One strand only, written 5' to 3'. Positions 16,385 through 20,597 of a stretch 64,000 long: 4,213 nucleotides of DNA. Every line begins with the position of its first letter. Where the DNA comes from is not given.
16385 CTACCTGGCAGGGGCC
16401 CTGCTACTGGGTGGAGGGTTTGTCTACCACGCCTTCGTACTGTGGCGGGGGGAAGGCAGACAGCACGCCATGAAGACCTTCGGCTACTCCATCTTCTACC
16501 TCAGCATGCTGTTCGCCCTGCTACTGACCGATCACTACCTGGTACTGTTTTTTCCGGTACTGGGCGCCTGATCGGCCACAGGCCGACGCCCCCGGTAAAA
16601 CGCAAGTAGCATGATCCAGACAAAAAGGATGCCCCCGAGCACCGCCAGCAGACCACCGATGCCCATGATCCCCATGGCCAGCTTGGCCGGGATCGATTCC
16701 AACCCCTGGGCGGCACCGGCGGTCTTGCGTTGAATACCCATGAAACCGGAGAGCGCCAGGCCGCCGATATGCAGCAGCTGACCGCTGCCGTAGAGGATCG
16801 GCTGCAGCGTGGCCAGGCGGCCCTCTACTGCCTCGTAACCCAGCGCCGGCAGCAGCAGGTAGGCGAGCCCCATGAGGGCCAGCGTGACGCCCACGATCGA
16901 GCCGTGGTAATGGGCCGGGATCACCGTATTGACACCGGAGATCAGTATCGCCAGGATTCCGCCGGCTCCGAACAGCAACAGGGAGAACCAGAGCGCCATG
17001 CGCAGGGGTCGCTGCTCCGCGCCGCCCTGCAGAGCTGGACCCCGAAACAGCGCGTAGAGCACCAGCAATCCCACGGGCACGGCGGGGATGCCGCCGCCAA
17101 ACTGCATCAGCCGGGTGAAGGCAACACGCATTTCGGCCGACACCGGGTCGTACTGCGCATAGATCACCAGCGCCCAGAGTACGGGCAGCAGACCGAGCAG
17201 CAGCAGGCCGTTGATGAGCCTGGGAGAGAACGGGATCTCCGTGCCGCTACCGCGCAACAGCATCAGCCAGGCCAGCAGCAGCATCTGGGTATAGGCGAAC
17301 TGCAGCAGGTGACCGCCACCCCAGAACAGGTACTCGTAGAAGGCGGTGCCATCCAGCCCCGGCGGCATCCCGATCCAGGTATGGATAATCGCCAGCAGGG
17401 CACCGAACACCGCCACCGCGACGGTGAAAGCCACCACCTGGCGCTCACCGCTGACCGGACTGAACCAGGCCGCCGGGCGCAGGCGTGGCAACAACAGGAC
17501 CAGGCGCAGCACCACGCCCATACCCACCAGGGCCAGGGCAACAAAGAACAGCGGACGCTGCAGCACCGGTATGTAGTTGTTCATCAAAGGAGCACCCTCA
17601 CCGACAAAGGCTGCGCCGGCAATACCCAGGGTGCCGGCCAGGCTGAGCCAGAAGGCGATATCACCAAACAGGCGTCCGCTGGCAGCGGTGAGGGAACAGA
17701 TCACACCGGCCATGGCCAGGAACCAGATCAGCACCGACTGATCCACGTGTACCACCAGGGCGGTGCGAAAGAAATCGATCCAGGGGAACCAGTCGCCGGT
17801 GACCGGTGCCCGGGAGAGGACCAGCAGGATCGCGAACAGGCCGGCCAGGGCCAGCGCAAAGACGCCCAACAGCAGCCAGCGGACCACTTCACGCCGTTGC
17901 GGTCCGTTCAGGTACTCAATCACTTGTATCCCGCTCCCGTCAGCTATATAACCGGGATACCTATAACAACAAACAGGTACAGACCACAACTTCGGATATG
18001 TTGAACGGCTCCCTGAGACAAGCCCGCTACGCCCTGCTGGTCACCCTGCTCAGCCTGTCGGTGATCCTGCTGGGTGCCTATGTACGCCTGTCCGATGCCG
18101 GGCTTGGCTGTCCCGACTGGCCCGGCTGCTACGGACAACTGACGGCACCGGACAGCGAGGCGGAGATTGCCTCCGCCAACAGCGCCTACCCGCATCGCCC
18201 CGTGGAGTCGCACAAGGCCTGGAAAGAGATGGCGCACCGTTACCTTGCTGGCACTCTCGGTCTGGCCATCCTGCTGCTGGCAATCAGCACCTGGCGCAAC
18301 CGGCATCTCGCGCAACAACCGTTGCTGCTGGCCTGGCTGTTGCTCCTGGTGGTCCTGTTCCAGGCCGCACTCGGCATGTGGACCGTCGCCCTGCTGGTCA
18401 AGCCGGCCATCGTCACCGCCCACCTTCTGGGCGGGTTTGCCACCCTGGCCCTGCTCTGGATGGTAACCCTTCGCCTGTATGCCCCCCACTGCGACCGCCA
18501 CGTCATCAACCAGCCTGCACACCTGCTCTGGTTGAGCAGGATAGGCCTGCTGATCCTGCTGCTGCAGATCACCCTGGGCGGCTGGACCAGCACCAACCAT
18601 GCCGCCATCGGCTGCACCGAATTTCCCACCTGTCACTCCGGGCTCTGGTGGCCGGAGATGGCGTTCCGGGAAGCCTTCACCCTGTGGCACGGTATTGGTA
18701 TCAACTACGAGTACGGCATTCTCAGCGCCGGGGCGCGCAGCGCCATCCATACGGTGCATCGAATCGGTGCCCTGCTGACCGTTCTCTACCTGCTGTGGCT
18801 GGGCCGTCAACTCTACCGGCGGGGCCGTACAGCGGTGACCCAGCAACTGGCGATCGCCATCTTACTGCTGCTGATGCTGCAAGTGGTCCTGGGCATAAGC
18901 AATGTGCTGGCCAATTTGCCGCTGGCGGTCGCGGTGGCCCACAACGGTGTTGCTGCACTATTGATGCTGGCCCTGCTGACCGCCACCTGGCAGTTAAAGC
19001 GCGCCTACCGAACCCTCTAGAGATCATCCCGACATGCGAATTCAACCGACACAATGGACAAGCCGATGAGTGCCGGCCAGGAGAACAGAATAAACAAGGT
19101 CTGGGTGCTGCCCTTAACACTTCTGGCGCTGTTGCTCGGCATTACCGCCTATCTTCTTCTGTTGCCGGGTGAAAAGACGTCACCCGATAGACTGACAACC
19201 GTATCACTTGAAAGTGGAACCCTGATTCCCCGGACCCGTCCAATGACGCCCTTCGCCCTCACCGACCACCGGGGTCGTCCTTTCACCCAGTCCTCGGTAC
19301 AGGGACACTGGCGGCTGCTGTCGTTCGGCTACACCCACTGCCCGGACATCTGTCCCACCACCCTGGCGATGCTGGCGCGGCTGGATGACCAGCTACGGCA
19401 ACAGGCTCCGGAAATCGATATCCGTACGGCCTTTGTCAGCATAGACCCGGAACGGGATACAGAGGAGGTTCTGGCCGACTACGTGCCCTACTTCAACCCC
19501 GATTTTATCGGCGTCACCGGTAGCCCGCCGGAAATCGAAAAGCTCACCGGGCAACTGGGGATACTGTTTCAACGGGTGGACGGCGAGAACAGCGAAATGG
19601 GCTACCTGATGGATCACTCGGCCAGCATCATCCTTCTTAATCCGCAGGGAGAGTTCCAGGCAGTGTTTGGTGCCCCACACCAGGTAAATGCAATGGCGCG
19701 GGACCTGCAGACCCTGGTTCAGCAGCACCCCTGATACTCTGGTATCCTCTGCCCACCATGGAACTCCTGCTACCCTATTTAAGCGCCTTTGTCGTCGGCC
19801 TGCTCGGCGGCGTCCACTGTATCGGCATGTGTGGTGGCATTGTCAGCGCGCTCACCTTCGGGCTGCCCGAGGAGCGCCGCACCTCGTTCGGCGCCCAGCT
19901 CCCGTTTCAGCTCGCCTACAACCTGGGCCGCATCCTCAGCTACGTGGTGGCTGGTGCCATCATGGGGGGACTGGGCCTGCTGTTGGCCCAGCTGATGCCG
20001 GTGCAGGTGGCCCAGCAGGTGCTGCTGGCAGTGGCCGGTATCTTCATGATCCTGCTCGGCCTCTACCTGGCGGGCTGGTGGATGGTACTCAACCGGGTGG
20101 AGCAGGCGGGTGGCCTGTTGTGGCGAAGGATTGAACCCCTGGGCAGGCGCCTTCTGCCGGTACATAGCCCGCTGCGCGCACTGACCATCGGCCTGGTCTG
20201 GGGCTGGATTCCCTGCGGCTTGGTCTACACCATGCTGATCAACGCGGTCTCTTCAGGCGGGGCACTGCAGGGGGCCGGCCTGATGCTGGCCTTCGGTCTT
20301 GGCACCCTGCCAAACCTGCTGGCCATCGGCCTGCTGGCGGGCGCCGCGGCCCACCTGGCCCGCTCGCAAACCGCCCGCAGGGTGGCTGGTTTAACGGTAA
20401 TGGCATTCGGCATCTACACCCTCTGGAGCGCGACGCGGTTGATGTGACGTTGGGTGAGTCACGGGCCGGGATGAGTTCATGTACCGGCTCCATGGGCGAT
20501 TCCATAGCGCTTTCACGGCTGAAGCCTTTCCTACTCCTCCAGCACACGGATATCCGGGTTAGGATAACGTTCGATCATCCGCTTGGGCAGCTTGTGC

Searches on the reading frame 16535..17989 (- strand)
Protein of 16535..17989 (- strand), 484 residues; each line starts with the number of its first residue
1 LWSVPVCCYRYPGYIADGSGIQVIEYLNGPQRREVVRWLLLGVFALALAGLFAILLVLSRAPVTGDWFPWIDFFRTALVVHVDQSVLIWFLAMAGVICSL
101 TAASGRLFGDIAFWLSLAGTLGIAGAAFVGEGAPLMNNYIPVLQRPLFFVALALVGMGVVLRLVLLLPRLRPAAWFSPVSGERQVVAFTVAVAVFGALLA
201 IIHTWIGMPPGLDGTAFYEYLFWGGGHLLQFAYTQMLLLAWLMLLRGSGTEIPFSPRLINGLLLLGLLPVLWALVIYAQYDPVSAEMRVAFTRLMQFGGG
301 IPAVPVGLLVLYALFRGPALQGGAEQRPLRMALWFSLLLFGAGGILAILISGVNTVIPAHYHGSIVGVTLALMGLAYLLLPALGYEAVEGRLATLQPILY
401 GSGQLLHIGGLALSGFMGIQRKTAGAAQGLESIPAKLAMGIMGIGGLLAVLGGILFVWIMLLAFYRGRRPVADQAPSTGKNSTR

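Call 50: search_protein_families(library=pfam, proteins=[window:16535-17989:-], max_evalue=0.00001)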
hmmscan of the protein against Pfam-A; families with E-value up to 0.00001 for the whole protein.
window:16535-17989:- (484 aa): 1 family
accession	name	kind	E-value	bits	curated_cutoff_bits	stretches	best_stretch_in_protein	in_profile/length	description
PF00115.25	COX1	-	1.4e-09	37.8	34.8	1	35-433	3-420/436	Cytochrome C and Quinol oxidase polypeptide I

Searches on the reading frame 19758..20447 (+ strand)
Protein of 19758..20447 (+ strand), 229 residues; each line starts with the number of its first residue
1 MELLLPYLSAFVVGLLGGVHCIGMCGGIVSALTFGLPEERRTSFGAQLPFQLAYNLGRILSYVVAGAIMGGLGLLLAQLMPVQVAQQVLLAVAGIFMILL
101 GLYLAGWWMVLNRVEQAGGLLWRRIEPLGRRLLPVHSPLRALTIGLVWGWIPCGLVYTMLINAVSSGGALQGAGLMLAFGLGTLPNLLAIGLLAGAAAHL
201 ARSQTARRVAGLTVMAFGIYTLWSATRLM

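Call 71: search_protein_families(library=pfam, proteins=[window:19758-20447:+], max_evalue=0.00001)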
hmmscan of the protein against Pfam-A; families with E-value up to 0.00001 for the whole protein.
window:19758-20447:+ (229 aa): 1 family
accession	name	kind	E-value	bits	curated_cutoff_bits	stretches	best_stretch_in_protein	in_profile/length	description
PF13386.12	DsbD_2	-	8.9e-57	192.6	24.9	1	10-220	2-199/199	Cytochrome C biogenesis protein transmembrane region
